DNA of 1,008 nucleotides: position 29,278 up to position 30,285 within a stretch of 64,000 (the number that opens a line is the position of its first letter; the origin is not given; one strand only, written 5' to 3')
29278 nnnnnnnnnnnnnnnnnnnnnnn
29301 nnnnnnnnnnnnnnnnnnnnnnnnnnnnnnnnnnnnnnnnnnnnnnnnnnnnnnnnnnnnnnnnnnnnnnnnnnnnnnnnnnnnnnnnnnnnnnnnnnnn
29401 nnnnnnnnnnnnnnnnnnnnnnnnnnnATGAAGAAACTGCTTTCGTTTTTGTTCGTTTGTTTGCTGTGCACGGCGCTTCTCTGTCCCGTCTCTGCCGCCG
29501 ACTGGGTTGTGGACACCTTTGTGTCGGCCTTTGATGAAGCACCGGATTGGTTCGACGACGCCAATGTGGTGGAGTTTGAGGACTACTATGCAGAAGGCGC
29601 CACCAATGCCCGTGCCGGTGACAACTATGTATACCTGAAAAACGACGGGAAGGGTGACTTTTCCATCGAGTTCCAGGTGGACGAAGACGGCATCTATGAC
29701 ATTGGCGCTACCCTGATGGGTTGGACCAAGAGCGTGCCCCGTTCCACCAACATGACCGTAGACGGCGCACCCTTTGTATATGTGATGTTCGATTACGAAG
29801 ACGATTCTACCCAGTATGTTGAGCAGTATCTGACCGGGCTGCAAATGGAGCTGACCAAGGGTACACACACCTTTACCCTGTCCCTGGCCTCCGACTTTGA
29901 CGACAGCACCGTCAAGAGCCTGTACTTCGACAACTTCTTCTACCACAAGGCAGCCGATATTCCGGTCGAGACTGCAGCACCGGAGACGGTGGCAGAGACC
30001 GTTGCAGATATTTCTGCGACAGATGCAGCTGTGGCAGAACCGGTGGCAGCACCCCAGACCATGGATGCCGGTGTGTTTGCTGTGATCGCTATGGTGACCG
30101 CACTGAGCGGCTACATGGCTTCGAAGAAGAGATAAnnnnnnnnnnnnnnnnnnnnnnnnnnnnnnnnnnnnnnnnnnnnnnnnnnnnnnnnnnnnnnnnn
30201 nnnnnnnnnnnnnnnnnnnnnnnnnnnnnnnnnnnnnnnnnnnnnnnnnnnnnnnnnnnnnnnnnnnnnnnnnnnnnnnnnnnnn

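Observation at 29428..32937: Shared non-LPXTG C-terminal sorting signal (PQT[FM]DAG, hydrophobic helix, SKKR) on two otherwise unrelated secreted proteins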

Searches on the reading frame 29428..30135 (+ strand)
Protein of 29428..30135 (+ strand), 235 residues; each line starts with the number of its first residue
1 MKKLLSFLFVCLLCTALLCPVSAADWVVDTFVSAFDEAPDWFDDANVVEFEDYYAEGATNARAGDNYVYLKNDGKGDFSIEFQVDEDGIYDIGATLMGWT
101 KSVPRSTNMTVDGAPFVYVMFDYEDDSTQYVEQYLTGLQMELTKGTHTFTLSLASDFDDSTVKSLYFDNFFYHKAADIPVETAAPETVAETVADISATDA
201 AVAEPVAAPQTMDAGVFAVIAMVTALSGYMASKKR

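Call 3: search_protein_families(library=ncbifam, proteins=[window:29428-30135:+], max_evalue=10)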
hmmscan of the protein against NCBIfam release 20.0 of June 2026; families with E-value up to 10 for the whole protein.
window:29428-30135:+ (235 aa): 0 families

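Call 4: search_protein_families(library=pfam, proteins=[window:29428-30135:+], max_evalue=10)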
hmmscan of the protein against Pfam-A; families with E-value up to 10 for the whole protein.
window:29428-30135:+ (235 aa): 0 families

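Call 6: find_encoding_contigs(protein=window:29428-30135:+, flank=10000, max_places=6)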
Protein window:29428-30135:+ (235 aa): 23 contigs read that carry it; 6 places shown.
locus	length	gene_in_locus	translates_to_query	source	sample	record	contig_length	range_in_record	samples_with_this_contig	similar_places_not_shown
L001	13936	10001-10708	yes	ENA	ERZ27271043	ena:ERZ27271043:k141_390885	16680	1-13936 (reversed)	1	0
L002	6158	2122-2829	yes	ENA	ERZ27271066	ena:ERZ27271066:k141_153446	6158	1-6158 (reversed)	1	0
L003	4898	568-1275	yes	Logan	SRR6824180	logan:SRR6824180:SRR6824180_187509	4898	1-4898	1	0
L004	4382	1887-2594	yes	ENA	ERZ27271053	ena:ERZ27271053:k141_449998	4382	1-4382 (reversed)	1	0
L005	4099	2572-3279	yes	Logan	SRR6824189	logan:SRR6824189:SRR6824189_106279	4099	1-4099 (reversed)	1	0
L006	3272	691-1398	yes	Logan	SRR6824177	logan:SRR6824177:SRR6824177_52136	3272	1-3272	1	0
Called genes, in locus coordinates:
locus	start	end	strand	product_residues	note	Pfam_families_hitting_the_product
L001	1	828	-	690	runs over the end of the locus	PF00009:GTP_EFTU, PF22042:EF-G_D2, PF14492:EFG_III, PF03764:EFG_IV, PF00679:EFG_C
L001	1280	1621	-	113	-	PF01187:MIF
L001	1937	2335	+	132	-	PF01475:FUR, PF12802:MarR_2, PF25213:HVO_A0261_N (weak), PF09339:HTH_IclR (faint)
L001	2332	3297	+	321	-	PF01297:ZnuA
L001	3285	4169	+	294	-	PF02463:SMC_N (faint), PF00005:ABC_tran, PF13304:AAA_21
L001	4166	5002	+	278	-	PF00950:ABC-3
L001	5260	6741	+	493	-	-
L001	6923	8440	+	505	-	-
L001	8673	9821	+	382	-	PF01817:CM_2, PF00800:PDT, PF01842:ACT (weak)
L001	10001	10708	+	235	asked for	-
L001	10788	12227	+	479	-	-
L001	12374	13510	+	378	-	-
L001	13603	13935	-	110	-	?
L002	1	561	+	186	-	?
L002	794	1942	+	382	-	PF01817:CM_2, PF00800:PDT, PF01842:ACT (weak)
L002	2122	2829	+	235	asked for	-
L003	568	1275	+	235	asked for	-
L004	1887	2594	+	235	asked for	-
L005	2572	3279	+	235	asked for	-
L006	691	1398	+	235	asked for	-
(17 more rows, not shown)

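Call 47: find_homologous_proteins(query=window:29428-30135:+, max_evalue=0.001)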
Query window:29428-30135:+ (235 aa): 86 proteins with E <= 0.001 among 751 candidates.
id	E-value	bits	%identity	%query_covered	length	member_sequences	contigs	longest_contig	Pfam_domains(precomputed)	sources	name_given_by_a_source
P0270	3.8e-151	519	100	100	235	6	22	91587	-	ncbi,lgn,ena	-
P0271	1.9e-127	442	86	100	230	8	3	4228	-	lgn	-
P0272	1.8e-116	406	80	100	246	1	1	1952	-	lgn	-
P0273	1.0e-114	400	80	100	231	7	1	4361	-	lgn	-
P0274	3.0e-113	395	80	100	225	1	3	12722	-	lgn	-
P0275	3.8e-104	365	70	100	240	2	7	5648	-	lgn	-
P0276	9.0e-91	322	63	100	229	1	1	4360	-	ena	-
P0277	3.7e-89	316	63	100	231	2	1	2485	-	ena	-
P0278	7.9e-88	312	62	100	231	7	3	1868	-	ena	-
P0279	6.9e-86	306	62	100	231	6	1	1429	-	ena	-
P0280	3.1e-85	304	60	100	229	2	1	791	-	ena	-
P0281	3.5e-85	303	62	100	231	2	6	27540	-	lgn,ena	-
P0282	3.8e-85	303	62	100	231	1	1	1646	-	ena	-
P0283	3.9e-85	303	64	90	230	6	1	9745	-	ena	-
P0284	6.4e-85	302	61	100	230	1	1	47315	-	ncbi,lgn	-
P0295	2.3e-84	301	62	100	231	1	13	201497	-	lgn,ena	-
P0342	8.6e-46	175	46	91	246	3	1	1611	-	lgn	-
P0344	2.1e-42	163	48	76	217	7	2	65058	-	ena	-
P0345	3.8e-41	159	48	73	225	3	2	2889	-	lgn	-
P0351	1.3e-34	138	43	69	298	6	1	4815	-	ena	-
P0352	1.6e-31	128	41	80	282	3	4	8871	-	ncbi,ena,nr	ncbi:MAG: hypothetical protein K6D94_07130 [Clostridiales bacterium]|nr:hypothetical protein [Clostr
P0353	4.2e-29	120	37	77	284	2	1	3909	-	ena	-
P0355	9.6e-25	106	35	92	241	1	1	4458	-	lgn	-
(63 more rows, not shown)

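Call 49: search_protein_families(library=ncbifam, proteins=[P0351, P0352, P0353, P0355, P0345, P0344, P0342], max_evalue=1)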
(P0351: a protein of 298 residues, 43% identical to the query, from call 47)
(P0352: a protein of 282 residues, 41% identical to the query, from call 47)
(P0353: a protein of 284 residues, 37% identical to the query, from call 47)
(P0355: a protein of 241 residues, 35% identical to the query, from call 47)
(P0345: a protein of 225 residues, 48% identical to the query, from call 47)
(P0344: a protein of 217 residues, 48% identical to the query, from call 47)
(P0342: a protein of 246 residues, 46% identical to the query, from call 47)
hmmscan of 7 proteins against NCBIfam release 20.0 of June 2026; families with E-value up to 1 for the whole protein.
P0351 (298 aa): 6 families
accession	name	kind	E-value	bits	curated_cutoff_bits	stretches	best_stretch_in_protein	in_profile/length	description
NF033761.1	gliding_GltJ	equivalog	0.024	13.7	450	1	172-270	380-474/671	adventurous gliding motility protein GltJ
NF033913.1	fibronec_FbpA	exception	0.054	12.8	400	1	202-270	185-252/384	LPXTG-anchored fibronectin-binding protein FbpA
NF033846.1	Rumino_NPXTG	domain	0.063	13.6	23.5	1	271-297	4-29/30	NPXTG-anchored protein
TIGR01167.1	LPXTG_anchor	domain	0.081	13.6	15.9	1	270-297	4-31/34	LPXTG cell wall anchor domain-containing protein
NF040983.1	BimA_second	exception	0.31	9.9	600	1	208-270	84-148/381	trimeric autotransporter actin-nucleating factor BimA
NF033847.1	MCP_Sipho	equivalog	0.47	9.6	75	1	211-284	81-154/549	major capsid protein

P0352 (282 aa): 6 families
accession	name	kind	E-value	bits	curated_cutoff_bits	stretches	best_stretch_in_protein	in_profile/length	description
NF033761.1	gliding_GltJ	equivalog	0.0068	15.5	450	1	168-253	391-473/671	adventurous gliding motility protein GltJ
NF040983.1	BimA_second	exception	0.025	13.5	600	1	200-253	99-152/381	trimeric autotransporter actin-nucleating factor BimA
TIGR04216.1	halo_surf_glyco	exception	0.051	11.8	400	1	146-244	671-766/784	HVO_2072 family ArtA-dependent S-layer glycoprotein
TIGR00601.1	rad23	equivalog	0.14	11.3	207.3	1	210-255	82-135/381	UV excision repair protein Rad23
TIGR02927.1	SucB_Actino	equivalog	0.26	10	423.45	1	195-262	210-271/579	2-oxoglutarate dehydrogenase, E2 component, dihydrolipoamide succinyltransferase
NF033913.1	fibronec_FbpA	exception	0.64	9.3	400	1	195-251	164-283/384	LPXTG-anchored fibronectin-binding protein FbpA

P0353 (284 aa): 5 families
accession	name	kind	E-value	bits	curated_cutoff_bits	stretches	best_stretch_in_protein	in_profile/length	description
NF033761.1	gliding_GltJ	equivalog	0.013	14.6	450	1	195-254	415-478/671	adventurous gliding motility protein GltJ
TIGR04216.1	halo_surf_glyco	exception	0.3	9.2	400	1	149-246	672-755/784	HVO_2072 family ArtA-dependent S-layer glycoprotein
TIGR00601.1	rad23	equivalog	0.37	10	207.3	1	177-264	55-142/381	UV excision repair protein Rad23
NF033186.1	internalin_K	exception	0.45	8.9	1100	1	204-239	505-544/604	class 1 internalin InlK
NF033913.1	fibronec_FbpA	exception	0.56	9.5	400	1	149-257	114-224/384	LPXTG-anchored fibronectin-binding protein FbpA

P0355 (241 aa): 2 families
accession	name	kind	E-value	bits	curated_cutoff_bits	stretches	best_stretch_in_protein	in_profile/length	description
TIGR03264.1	met_CoM_red_C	equivalog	0.038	13.5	213.5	0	36-68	125-156/194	methyl-coenzyme M reductase I operon protein C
NF053819.1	EF0750_LPXTG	subfamily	0.14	12.7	47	0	202-238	63-104/105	EF2685/EF0750 family sortase-dependent surface protein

P0345 (225 aa): 1 family
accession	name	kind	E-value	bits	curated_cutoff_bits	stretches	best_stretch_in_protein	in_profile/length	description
NF041742.1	WGxxGxxG_fam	subfamily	0.64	10.6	35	0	1-31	1-32/69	WGxxGxxG family protein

P0344 (217 aa): 1 family
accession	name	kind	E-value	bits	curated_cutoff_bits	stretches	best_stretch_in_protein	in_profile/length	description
NF040942.2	hypo_ExtJ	equivalog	0.33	11.4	52.5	1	1-25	1-25/77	selenite/tellurite reduction operon protein ExtJ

P0342 (246 aa): 4 families
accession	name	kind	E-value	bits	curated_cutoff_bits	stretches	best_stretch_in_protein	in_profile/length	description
NF058571.1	GVDTG_CTERM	domain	0.025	14.9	29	1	213-242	12-42/44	GVDTG sorting domain-containing protein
TIGR04216.1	halo_surf_glyco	exception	0.045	12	400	1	130-243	667-783/784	HVO_2072 family ArtA-dependent S-layer glycoprotein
NF053819.1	EF0750_LPXTG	subfamily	0.2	12.2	47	0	187-244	50-104/105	EF2685/EF0750 family sortase-dependent surface protein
NF041742.1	WGxxGxxG_fam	subfamily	0.28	11.8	35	1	1-52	1-33/69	WGxxGxxG family protein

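Call 65: predict_structure(alignment_id=A8)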
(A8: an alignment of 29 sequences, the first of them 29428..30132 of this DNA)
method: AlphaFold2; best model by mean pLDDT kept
length: 235 residues; sequences in the alignment: 29
mean_pLDDT: 84.5   pTM: 0.70
mean pLDDT of the five models: 84.5, 82.6, 81.8, 81.4, 81.0
residues with pLDDT >= 90: 145; 70-90: 35; 50-70: 31; < 50: 24
segments of 3 or more residues with pLDDT < 50: 192-212
pLDDT, mean of each block of 10 residues (from residue 1): 81 78 86 95 98 97 97 97 98 95 95 96 89 97 98 96 97 95 58 43 44 62 69 52
secondary structure, 60 per line:
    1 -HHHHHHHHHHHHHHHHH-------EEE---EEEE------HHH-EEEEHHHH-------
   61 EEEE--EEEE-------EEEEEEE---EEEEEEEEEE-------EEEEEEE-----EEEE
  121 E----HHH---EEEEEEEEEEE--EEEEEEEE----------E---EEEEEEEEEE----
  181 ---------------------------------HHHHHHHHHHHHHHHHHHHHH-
elements in order: H2-18 E26-28 E32-35 E46-49 H50-53 E61-64 E67-70 E78-84 E88-97 E105-111 E117-121 E132-142 E145-152 E167-176 H214-234

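Call 68: fold_search(model_id=the predicted structure, library=pdb)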
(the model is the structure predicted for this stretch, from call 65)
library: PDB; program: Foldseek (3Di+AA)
matches with E <= 10: 1719; with E <= 0.001: 62
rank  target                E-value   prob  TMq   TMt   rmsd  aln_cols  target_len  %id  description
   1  7bys_A                7.1e-06  1.00  0.38  0.22   4.6       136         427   15  Crystal structure of exo-beta-1,3-galactanase from Phanerochaete chrysosporium Pc1,3Gal43A apo form (released 2020-11-04)
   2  3wnp_A                1.3e-05  1.00  0.32  0.12   8.9       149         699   18  D308A, F268V, D469Y, A513V, and Y515S quintuple mutant of Bacillus circulans T-3040 cycloisomaltooligosaccharide gluca (released 2014-02-05)
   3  2cdp_C                2.1e-05  1.00  0.36  0.59   5.3       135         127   18  Structure of a CBM6 in complex with neoagarohexaose (released 2006-02-08)
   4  5x7g                  2.3e-05  1.00  0.37  0.14   4.7       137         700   20  Crystal Structure of Paenibacillus sp. 598K cycloisomaltooligosaccharide glucanotransferase (released 2017-04-26)
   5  6ueh                  2.3e-05  1.00  0.39  0.20   6.9       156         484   19  Crystal structure of a ruminal GH26 endo-beta-1,4-mannanase (released 2020-03-11)
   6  3zm8_A                2.9e-05  1.00  0.37  0.21   8.1       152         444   15  Crystal structure of Podospora anserina GH26-CBM35 beta-(1,4)- mannanase (released 2013-04-17)
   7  3wnn_B                3.5e-05  1.00  0.36  0.13   5.7       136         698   20  D308A mutant of Bacillus circulans T-3040 cycloisomaltooligosaccharide glucanotransferase complexed with isomaltooctao (released 2014-02-05)
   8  3wnl_A                3.5e-05  1.00  0.32  0.12   9.5       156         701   17  D308A mutant of Bacillus circulans T-3040 cycloisomaltooligosaccharide glucanotransferase complexed with isomaltohexao (released 2014-02-05)
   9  7byv_A                3.7e-05  1.00  0.38  0.22   4.7       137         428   16  Crystal structure of exo-beta-1,3-galactanase from Phanerochaete chrysosporium Pc1,3Gal43A E208Q with beta-1,3-galacto (released 2020-11-04)
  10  2wz8                  4.1e-05  1.00  0.38  0.61   4.4       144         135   17  Family 35 carbohydrate binding module from Clostridium thermocellum (released 2010-07-14)
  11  3wnn_A                4.1e-05  1.00  0.31  0.12  11.4       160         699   17  D308A mutant of Bacillus circulans T-3040 cycloisomaltooligosaccharide glucanotransferase complexed with isomaltooctao (released 2014-02-05)
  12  3wno_A                4.4e-05  1.00  0.36  0.13   5.7       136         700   20  D308A mutant of Bacillus circulans T-3040 cycloisomaltooligosaccharide glucanotransferase complexed with cycloisomalto (released 2014-02-05)
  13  2w1w_B                4.6e-05  1.00  0.32  0.52   8.1       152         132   19  Native structure of a family 35 carbohydrate binding module from Clostridium thermocellum (released 2009-01-20)
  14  3wnk                  5.7e-05  1.00  0.37  0.14   4.2       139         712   20  Crystal Structure of Bacillus circulans T-3040 cycloisomaltooligosaccharide glucanotransferase (released 2014-02-05)
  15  2w1w_A                6.7e-05  1.00  0.33  0.53   7.0       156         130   17  Native structure of a family 35 carbohydrate binding module from Clostridium thermocellum (released 2009-01-20)
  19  2cdp_B                9.2e-05  1.00  0.37  0.61   5.0       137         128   18  Structure of a CBM6 in complex with neoagarohexaose (released 2006-02-08)
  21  2cdp_D                1.0e-04  1.00  0.37  0.60   4.9       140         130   18  Structure of a CBM6 in complex with neoagarohexaose (released 2006-02-08)
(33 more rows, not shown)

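Call 73: find_encoding_contigs(protein=P0295, flank=10000, max_places=4)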
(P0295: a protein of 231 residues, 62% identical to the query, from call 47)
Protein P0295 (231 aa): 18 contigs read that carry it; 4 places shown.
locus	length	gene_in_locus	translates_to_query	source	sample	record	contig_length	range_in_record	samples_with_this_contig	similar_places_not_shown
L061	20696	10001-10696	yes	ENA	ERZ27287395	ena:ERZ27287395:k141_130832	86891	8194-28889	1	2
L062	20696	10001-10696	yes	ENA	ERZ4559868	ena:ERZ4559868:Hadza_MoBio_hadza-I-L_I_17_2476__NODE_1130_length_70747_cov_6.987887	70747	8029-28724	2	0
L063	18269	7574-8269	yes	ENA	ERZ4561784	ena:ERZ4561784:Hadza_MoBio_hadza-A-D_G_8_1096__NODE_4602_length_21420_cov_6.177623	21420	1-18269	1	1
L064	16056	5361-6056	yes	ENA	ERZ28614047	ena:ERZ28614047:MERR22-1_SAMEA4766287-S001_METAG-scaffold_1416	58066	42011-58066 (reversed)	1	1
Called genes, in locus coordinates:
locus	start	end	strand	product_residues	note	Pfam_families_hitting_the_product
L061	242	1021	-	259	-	PF00497:SBP_bac_3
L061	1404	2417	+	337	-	-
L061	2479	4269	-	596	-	PF01926:MMR_HSR1, PF02421:FeoB_N, PF07670:Gate, PF07664:FeoB_C, PF07670:Gate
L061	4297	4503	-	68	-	PF04023:FeoA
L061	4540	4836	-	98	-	-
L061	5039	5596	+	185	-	PF06161:DUF975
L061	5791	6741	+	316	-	PF14262:Cthe_2159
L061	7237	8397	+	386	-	-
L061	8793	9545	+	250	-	PF06541:ABC_trans_CmpB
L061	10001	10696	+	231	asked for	-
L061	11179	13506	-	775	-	PF12844:HTH_19, PF13560:HTH_31 (weak), PF07883:Cupin_2, PF00501:AMP-binding, PF13193:AMP-binding_C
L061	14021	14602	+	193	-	-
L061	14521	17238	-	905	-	-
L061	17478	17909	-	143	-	-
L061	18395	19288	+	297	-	-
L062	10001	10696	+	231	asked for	-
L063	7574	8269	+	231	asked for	-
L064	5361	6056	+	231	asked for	-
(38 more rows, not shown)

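Call 75: list_cluster_members(proteins=[P0270, P0012, P0066, P0072, P0086, P0095, P0104, P0118, P0125, P0043])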
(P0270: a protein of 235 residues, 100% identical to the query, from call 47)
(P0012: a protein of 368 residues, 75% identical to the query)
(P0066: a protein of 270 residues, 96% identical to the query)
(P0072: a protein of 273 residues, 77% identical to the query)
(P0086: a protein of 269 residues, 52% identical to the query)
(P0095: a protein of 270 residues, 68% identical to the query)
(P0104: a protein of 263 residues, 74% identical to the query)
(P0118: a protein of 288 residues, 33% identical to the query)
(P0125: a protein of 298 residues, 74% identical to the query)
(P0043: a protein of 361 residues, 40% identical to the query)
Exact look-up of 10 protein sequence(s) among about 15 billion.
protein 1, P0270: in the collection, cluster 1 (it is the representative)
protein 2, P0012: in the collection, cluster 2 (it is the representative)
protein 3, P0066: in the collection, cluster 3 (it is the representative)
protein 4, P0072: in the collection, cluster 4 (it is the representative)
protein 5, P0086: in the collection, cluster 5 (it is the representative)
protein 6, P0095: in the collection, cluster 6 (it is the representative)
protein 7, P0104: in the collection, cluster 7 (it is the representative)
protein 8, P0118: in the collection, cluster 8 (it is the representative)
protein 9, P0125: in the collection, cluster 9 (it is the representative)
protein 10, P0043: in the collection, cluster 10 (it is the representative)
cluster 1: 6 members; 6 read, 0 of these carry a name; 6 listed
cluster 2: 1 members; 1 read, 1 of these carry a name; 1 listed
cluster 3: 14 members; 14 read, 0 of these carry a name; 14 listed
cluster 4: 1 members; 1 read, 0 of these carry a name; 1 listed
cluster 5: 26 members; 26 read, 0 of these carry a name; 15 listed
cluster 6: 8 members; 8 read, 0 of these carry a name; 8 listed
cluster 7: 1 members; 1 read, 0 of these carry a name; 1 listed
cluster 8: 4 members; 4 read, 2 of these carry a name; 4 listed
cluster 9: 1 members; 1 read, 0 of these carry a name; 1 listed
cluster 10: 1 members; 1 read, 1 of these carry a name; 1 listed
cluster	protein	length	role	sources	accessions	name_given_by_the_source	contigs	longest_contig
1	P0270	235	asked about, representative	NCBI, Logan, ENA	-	-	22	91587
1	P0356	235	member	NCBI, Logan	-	-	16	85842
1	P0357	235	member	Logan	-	-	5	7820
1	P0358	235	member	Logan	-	-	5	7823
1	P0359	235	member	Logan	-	-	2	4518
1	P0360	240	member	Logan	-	-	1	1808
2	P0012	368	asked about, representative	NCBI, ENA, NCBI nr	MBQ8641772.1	MAG: hypothetical protein IJ480_06090 [Clostridia bacterium] | hypothetical protein [Clostridia bacterium]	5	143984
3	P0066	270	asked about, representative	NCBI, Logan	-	-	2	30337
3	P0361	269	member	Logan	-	-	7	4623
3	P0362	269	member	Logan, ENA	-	-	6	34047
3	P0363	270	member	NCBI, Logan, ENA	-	-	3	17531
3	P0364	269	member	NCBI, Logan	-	-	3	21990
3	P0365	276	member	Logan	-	-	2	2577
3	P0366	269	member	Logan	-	-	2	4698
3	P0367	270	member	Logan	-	-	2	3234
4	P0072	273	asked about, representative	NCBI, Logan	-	-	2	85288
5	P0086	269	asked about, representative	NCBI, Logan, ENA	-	-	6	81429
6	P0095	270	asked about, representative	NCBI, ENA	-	-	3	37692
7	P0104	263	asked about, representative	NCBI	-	-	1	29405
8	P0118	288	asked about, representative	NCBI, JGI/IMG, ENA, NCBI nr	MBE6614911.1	MAG: hypothetical protein E7631_06370 [Ruminococcaceae bacterium] | hypothetical protein [Oscillospiraceae bacterium]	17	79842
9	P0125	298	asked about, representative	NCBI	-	-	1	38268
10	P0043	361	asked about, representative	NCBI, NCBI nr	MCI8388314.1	MAG: hypothetical protein HFE63_07625 [Clostridiales bacterium] | hypothetical protein [Clostridiales bacterium]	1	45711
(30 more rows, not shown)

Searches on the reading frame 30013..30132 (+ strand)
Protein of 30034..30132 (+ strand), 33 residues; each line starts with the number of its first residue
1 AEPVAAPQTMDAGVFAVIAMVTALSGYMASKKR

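Call 3: search_protein_families(library=ncbifam, proteins=[window:30034-30132:+], max_evalue=10)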
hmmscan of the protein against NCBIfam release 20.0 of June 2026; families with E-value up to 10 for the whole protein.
seq(33 aa): 0 families

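Call 12: find_homologous_proteins(query=A2, max_evalue=10)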
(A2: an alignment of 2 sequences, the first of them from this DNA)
Query A2 (2 sequences) (40 aa, profile of the alignment): 5 proteins with E <= 10 among 7 candidates.
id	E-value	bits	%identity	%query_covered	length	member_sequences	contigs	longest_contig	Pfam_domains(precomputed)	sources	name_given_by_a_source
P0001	6.0e-13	66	44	68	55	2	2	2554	-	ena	-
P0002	1.0e-12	66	56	80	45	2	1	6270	-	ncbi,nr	ncbi:MAG: hypothetical protein II979_11310 [Clostridia bacterium]|nr:hypothetical protein [Clostridi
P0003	1.4e-11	62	59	68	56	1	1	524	-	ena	-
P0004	2.0e-9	55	56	68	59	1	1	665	-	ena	-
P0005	2.1e-8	52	57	70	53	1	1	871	-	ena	-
